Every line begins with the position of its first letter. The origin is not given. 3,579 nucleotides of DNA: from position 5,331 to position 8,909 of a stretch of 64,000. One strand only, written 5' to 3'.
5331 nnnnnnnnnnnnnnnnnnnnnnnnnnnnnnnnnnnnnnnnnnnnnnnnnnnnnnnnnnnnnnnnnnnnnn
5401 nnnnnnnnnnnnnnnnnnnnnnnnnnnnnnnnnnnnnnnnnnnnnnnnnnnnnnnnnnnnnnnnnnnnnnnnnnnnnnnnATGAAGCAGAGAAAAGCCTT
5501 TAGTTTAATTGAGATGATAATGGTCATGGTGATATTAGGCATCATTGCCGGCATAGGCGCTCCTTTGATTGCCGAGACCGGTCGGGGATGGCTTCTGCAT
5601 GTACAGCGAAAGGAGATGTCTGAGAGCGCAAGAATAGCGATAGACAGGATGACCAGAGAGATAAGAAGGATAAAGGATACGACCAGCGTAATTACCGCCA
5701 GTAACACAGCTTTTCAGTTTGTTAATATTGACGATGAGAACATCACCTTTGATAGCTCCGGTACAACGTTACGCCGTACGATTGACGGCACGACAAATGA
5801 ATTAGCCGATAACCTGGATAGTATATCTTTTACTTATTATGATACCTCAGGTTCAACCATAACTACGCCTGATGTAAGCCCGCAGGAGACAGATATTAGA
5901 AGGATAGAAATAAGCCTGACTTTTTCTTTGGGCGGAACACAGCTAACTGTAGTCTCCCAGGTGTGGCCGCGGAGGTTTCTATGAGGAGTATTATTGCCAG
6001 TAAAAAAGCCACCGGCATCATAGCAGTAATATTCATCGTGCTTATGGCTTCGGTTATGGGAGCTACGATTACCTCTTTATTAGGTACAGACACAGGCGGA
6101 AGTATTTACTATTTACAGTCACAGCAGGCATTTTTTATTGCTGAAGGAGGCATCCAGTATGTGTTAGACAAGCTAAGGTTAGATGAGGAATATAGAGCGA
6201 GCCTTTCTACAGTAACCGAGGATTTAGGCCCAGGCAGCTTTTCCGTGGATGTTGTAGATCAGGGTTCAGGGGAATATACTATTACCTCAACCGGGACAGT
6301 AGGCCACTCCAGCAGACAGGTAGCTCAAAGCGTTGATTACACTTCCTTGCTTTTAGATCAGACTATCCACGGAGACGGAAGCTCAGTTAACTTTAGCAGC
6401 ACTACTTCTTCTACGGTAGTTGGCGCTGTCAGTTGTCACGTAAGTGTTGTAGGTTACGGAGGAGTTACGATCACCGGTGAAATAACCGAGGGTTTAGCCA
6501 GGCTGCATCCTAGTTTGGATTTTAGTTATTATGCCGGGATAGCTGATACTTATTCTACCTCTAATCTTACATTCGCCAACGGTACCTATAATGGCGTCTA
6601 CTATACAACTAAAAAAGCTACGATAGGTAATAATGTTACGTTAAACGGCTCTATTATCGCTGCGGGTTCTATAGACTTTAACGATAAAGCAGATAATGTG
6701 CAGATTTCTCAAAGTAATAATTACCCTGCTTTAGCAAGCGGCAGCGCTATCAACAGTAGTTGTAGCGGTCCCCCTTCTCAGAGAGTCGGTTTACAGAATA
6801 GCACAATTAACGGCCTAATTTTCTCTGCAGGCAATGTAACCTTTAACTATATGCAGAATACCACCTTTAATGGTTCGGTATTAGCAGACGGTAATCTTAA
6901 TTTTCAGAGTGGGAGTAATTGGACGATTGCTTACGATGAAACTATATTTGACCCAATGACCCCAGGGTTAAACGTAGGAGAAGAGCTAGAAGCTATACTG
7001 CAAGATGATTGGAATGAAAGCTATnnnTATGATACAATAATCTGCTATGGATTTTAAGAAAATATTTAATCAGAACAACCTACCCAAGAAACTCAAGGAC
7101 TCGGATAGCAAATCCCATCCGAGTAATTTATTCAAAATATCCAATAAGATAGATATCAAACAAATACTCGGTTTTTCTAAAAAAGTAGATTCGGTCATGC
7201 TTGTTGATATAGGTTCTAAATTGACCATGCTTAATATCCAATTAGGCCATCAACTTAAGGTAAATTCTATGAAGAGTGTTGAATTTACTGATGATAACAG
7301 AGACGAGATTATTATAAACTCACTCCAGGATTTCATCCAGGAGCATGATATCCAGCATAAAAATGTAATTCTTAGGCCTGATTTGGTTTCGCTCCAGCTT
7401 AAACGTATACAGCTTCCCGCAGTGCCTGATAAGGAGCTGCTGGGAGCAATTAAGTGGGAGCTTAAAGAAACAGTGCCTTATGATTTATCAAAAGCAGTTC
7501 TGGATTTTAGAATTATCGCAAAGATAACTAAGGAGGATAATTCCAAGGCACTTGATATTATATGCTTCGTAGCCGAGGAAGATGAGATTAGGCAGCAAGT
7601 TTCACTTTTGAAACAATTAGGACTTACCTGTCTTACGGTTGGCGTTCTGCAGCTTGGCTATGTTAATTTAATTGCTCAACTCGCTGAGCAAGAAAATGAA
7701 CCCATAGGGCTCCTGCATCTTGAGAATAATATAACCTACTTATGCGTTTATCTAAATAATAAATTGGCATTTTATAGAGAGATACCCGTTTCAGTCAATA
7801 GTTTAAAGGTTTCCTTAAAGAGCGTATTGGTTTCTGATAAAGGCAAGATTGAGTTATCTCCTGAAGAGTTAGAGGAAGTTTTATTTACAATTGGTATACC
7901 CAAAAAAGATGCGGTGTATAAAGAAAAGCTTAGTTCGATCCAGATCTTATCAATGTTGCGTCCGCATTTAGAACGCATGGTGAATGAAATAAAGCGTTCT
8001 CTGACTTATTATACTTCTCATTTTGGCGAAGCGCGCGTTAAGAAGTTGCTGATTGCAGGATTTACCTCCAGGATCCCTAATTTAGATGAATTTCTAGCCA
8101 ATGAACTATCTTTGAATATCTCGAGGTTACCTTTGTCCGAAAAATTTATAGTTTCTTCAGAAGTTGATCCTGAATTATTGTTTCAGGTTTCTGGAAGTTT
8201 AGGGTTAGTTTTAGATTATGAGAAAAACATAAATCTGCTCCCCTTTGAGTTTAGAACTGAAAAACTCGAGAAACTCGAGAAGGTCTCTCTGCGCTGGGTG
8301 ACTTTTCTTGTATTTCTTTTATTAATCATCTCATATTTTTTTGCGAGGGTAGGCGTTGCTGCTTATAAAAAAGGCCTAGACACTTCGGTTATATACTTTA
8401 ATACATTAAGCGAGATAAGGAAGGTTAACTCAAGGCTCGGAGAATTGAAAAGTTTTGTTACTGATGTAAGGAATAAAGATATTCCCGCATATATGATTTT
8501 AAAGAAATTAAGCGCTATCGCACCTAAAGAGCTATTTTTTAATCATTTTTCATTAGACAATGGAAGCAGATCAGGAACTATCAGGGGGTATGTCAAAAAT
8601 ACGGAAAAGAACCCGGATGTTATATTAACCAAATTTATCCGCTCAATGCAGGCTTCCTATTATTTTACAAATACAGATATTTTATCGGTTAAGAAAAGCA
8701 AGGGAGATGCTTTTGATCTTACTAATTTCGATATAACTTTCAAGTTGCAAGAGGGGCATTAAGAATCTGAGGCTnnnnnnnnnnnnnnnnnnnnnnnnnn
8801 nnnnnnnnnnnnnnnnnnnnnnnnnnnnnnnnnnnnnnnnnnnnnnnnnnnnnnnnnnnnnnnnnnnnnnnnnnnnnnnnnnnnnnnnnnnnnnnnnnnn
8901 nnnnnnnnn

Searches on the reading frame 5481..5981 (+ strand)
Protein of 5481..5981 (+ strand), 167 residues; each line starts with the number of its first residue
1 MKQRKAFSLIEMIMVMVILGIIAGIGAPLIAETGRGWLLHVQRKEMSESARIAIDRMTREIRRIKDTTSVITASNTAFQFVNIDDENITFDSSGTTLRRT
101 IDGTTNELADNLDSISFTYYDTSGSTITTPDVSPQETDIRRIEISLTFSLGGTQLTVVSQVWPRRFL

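Call 10: search_protein_families(library=pfam, max_evalue=0.01, proteins=[window:5481-5981:+])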
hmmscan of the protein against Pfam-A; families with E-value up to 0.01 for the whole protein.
window:5481-5981:+ (167 aa): 1 family
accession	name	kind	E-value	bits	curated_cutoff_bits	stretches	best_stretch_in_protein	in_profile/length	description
PF07963.17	N_methyl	-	4.5e-07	29.6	21.2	1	1-25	1-25/27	Prokaryotic N-terminal methylation motif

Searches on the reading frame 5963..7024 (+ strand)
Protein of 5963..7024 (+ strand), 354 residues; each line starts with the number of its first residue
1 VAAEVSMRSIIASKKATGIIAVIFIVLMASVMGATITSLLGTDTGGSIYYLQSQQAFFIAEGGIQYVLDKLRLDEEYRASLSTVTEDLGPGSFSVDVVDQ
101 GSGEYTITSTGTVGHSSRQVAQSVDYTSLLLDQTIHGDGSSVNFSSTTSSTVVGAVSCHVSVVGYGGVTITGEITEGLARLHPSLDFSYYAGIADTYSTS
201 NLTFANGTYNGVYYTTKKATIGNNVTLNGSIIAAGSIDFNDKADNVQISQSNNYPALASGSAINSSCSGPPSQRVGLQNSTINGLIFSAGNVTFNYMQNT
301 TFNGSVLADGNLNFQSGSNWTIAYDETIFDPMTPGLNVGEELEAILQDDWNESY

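Call 10: search_protein_families(library=pfam, max_evalue=0.01, proteins=[window:5963-7024:+])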
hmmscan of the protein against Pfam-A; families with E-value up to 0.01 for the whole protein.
window:5963-7024:+ (354 aa): 2 families
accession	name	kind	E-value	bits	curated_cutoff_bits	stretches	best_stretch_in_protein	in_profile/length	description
PF14341.11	PilX_N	-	0.0018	18.6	25.5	1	20-64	7-50/51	PilX N-terminal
PF23981.1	DUF7305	-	0.009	16.4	27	0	205-327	40-181/185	Domain of unknown function (DUF7305)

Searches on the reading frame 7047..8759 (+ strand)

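Call 10: search_protein_families(library=pfam, max_evalue=0.01, proteins=[window:7047-8759:+])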
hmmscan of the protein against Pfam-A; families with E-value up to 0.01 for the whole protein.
window:7047-8759:+ (571 aa): 2 families
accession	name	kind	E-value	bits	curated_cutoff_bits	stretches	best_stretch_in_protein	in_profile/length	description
PF11104.14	PilM_2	-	2.3e-22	79.9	27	1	50-380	9-324/340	Type IV pilus assembly protein PilM;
PF05137.18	PilN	-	9.4e-06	26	22.8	1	484-567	2-78/78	Fimbrial assembly protein (PilN)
